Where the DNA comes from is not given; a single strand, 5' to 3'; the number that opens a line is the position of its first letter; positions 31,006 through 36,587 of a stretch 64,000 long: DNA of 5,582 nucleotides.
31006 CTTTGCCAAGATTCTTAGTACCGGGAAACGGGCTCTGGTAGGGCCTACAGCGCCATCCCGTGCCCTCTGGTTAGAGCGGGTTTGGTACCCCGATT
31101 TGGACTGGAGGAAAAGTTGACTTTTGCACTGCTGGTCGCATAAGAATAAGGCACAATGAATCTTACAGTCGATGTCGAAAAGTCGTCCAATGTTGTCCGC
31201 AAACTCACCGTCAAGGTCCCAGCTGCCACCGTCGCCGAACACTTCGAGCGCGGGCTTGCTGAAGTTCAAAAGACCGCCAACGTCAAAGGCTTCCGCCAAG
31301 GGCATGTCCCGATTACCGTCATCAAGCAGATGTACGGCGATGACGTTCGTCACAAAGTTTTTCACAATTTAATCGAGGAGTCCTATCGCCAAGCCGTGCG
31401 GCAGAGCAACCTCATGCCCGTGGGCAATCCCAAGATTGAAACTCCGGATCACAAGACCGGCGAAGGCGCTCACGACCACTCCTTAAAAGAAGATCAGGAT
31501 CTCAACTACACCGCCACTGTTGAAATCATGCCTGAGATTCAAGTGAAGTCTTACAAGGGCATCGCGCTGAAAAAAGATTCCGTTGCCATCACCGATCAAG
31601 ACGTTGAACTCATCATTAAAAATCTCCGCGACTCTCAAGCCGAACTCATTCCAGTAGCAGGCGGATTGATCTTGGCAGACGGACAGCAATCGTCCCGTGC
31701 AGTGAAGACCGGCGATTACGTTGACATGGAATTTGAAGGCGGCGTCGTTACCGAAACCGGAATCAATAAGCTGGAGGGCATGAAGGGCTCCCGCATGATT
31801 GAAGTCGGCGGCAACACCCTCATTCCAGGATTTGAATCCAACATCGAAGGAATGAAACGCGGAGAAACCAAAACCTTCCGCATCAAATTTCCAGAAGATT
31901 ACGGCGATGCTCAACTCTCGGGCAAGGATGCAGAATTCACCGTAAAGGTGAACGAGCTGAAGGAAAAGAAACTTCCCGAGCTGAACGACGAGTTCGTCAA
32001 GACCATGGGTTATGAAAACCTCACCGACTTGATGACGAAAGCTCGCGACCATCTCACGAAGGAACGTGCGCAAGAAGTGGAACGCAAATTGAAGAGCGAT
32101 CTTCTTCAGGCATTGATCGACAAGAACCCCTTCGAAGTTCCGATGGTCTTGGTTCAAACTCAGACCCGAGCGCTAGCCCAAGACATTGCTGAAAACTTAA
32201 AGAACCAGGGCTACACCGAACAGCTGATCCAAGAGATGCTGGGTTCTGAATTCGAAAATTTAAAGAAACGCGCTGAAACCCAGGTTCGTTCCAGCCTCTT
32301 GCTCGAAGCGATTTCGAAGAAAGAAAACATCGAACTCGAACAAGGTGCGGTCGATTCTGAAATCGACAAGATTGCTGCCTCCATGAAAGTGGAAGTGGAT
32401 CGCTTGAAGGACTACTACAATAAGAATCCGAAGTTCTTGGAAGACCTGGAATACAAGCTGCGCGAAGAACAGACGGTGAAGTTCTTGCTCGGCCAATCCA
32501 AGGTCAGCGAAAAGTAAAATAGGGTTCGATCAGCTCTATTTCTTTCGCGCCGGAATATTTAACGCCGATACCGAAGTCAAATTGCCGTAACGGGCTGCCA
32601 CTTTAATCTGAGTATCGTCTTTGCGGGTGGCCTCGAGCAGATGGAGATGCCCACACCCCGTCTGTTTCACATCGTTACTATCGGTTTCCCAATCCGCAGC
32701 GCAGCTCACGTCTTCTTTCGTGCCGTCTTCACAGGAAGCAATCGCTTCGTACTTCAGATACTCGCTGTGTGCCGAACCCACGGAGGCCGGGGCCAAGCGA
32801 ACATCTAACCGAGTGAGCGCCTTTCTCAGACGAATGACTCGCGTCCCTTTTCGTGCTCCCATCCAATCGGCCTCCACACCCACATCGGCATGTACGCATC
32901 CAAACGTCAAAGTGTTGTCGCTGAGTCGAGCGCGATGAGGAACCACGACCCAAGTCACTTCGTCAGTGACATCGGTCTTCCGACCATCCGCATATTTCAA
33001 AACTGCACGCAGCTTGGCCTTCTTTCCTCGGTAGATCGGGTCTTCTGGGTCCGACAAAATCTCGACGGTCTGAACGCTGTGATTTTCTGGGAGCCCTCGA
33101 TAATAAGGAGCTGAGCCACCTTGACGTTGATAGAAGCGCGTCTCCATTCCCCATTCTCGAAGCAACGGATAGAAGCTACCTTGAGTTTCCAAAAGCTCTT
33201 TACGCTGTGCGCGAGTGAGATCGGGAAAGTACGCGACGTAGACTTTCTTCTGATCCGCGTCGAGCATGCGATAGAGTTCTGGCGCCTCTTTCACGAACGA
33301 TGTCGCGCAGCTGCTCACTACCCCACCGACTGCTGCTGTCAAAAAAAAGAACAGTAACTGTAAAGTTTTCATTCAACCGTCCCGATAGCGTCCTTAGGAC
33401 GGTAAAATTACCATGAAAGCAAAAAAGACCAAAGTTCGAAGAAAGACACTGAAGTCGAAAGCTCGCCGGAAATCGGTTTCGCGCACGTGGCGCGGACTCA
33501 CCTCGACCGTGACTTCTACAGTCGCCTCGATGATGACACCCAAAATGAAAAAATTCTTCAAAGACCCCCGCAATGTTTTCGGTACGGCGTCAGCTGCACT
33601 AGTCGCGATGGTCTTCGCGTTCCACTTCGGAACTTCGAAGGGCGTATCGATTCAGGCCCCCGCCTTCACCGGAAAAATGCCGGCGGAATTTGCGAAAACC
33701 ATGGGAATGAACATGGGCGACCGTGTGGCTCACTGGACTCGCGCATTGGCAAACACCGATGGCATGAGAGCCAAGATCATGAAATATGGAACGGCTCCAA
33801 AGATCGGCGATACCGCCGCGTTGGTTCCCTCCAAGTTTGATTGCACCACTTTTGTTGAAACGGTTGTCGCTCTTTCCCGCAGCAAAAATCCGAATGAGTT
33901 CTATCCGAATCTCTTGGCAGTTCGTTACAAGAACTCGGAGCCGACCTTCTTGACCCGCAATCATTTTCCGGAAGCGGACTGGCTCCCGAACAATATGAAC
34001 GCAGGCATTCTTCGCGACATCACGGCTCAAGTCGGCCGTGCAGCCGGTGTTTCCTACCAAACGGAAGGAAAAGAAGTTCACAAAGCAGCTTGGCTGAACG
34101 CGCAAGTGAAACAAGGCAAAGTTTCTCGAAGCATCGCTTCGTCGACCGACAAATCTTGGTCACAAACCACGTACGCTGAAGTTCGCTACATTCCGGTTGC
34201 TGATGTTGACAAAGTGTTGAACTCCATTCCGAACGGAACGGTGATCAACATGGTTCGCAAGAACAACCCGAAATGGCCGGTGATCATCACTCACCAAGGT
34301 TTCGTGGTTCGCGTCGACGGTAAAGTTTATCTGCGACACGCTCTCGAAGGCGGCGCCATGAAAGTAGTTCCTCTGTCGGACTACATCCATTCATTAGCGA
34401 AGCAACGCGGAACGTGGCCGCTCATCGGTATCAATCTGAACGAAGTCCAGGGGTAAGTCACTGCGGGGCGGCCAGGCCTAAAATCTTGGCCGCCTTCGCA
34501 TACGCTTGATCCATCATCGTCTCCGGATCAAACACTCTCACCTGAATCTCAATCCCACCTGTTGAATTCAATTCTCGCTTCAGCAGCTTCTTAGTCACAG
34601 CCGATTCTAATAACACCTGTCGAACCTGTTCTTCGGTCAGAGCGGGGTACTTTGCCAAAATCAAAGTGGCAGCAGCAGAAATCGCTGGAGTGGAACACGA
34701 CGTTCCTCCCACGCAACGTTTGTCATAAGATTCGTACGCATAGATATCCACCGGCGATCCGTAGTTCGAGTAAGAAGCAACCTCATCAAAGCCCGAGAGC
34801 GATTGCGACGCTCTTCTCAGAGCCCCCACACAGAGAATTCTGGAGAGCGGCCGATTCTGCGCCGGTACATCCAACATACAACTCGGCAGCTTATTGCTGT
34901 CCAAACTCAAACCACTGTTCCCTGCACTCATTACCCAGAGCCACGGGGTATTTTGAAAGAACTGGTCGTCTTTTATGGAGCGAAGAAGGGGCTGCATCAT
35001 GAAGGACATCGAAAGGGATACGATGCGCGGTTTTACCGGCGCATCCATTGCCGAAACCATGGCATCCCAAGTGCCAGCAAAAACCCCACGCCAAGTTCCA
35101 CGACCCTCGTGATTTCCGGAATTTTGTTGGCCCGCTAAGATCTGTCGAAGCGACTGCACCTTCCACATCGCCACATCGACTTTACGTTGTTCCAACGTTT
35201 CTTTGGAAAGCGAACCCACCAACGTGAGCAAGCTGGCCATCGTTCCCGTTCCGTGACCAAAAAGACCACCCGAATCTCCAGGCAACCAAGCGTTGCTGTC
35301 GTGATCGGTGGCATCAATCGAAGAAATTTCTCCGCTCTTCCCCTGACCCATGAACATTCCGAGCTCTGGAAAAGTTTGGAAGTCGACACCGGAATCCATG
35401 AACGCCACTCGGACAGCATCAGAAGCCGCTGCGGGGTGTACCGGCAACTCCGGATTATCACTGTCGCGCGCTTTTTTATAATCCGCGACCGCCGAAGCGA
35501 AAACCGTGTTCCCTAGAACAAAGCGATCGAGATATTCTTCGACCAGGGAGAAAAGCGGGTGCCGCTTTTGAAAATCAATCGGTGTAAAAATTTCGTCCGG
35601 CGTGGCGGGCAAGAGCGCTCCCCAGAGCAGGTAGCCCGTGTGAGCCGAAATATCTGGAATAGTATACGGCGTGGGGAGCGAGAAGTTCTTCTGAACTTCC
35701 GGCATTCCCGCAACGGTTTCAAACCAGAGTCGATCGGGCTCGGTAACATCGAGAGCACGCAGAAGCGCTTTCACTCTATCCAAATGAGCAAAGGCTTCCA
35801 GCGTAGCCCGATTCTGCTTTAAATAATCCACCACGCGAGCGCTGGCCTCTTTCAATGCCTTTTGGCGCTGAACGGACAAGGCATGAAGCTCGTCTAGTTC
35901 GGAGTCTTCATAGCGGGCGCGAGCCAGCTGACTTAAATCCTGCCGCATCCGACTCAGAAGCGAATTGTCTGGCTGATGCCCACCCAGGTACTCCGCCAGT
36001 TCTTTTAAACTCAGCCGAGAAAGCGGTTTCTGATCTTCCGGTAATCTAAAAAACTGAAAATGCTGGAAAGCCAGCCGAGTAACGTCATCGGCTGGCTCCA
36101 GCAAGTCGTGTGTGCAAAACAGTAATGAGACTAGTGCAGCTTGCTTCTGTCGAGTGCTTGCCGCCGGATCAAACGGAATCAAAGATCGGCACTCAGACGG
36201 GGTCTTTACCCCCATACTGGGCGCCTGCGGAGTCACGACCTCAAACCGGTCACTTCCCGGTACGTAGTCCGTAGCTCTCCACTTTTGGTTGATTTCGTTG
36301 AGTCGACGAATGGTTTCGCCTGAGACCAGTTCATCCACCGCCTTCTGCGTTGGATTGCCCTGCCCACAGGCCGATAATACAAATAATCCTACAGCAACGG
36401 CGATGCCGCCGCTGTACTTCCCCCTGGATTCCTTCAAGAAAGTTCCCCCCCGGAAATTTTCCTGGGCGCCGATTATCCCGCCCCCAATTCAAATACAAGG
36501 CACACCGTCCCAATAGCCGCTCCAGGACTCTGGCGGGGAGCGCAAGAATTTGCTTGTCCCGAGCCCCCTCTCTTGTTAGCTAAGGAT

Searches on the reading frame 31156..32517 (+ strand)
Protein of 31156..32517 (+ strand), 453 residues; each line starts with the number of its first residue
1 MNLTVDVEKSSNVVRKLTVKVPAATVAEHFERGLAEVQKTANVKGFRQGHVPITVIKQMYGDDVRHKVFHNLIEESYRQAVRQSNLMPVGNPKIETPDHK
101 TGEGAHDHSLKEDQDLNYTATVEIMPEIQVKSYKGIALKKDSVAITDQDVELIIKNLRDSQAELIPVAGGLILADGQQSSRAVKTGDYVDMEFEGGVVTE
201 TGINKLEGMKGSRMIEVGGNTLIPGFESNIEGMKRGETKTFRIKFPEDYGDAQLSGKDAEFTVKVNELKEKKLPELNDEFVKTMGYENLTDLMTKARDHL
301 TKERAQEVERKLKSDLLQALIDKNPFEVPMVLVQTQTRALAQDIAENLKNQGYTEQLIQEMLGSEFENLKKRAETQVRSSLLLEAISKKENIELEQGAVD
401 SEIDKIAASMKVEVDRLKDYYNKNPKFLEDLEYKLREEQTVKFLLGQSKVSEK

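Call 37: find_encoding_contigs(protein=window:31156-32517:+, flank=10000, max_places=10)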
Protein window:31156-32517:+ (453 aa): 11 contigs read that carry it; 8 places shown.
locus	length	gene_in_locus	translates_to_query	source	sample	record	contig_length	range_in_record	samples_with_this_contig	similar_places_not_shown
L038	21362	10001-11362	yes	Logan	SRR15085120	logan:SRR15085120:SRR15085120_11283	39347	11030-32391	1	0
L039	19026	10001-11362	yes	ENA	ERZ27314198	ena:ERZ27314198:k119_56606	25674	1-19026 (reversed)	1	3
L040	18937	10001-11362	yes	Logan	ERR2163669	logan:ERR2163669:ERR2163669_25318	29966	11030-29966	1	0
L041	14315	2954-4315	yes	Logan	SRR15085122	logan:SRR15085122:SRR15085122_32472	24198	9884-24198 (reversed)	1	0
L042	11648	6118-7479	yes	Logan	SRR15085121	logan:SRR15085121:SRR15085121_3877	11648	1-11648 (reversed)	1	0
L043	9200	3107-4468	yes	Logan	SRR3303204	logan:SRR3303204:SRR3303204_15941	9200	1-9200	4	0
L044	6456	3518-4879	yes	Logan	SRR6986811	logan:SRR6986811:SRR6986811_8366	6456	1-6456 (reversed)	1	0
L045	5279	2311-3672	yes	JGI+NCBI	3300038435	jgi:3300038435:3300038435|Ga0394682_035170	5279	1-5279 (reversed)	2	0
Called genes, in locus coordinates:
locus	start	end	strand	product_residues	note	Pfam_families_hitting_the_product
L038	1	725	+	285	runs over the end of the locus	PF01148:CTP_transf_1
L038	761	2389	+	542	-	PF02163:Peptidase_M50, PF00595:PDZ (weak), PF14685:PDZ_Tricorn (faint), PF17820:PDZ_6, PF21558:Pept_S41_N_bact (faint), PF13180:PDZ_2, PF17820:PDZ_6 (weak)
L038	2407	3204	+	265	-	PF00814:TsaD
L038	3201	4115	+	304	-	PF00892:EamA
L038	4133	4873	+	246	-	PF02666:PS_Dcarbxylase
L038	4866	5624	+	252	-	PF01066:CDP-OH_P_transf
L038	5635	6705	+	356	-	PF01118:Semialdhyde_dh, PF02774:Semialdhyde_dhC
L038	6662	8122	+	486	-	-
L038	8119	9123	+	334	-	-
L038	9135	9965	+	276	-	PF01416:PseudoU_synth_1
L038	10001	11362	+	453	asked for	PF05697:Trigger_N, PF00254:FKBP_C, PF05698:Trigger_C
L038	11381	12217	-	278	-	-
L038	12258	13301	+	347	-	PF07313:AmiA-like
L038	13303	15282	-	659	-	PF00082:Peptidase_S8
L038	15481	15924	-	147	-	PF00589:Phage_integrase (weak)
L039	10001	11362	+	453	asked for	PF05697:Trigger_N, PF00254:FKBP_C, PF05698:Trigger_C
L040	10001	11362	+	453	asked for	PF05697:Trigger_N, PF00254:FKBP_C, PF05698:Trigger_C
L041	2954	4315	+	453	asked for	PF05697:Trigger_N, PF00254:FKBP_C, PF05698:Trigger_C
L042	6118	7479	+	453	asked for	PF05697:Trigger_N, PF00254:FKBP_C, PF05698:Trigger_C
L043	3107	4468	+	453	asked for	PF05697:Trigger_N, PF00254:FKBP_C, PF05698:Trigger_C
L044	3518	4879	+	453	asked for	PF05697:Trigger_N, PF00254:FKBP_C, PF05698:Trigger_C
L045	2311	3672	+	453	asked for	PF05697:Trigger_N, PF00254:FKBP_C, PF05698:Trigger_C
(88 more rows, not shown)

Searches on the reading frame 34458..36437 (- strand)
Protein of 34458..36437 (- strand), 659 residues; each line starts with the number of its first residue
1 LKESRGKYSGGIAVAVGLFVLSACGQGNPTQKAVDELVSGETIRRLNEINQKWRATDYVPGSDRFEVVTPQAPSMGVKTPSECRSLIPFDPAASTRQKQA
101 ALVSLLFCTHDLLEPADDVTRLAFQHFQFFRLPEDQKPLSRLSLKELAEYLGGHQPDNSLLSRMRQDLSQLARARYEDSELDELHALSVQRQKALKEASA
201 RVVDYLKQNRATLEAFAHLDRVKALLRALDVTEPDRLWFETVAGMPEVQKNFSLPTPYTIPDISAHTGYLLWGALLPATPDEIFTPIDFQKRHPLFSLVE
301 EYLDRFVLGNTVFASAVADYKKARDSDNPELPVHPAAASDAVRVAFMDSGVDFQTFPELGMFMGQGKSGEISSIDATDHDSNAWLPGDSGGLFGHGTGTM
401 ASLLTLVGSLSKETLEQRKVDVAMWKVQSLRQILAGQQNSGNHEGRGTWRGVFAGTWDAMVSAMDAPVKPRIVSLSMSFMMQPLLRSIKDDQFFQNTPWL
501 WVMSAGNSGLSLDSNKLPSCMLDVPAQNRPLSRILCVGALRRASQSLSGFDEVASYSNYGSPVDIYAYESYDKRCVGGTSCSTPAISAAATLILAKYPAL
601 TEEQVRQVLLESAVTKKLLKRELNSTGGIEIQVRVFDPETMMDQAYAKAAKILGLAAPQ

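Call 17: search_protein_families(library=ncbifam, proteins=[window:34458-36437:-], max_evalue=0.001)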
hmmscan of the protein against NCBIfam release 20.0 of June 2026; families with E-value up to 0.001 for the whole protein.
window:34458-36437:- (659 aa): 1 family
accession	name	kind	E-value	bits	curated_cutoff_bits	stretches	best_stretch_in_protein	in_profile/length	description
TIGR03921.1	T7SS_mycosin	equivalog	3.7e-10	39.4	278.75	1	502-618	153-268/353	type VII secretion-associated serine protease mycosin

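Call 34: find_encoding_contigs(protein=window:34458-36437:-, flank=6000, max_places=10)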
Protein window:34458-36437:- (659 aa): 3 contigs read that carry it; 2 places shown.
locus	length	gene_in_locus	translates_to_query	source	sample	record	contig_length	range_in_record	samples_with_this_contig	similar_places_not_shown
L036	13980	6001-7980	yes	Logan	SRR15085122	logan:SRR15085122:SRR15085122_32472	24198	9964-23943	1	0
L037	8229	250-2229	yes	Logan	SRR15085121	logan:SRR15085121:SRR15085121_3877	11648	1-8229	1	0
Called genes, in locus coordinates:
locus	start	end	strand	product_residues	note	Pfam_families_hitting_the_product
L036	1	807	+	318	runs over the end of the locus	-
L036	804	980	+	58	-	-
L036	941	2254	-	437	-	PF00872:Transposase_mut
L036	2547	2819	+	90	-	-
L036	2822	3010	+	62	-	PF12728:HTH_17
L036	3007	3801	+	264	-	-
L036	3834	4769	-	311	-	PF00665:rve, PF13610:DDE_Tnp_IS240 (faint), PF13683:rve_3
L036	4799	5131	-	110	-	PF01527:HTH_Tnp_1, PF13518:HTH_28 (faint)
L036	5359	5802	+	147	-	PF00589:Phage_integrase (weak)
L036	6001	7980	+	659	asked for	PF00082:Peptidase_S8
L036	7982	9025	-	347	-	PF07313:AmiA-like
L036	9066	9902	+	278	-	-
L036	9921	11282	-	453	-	PF05697:Trigger_N, PF00254:FKBP_C, PF05698:Trigger_C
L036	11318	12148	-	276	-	PF01416:PseudoU_synth_1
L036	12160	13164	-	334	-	-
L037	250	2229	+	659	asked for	PF00082:Peptidase_S8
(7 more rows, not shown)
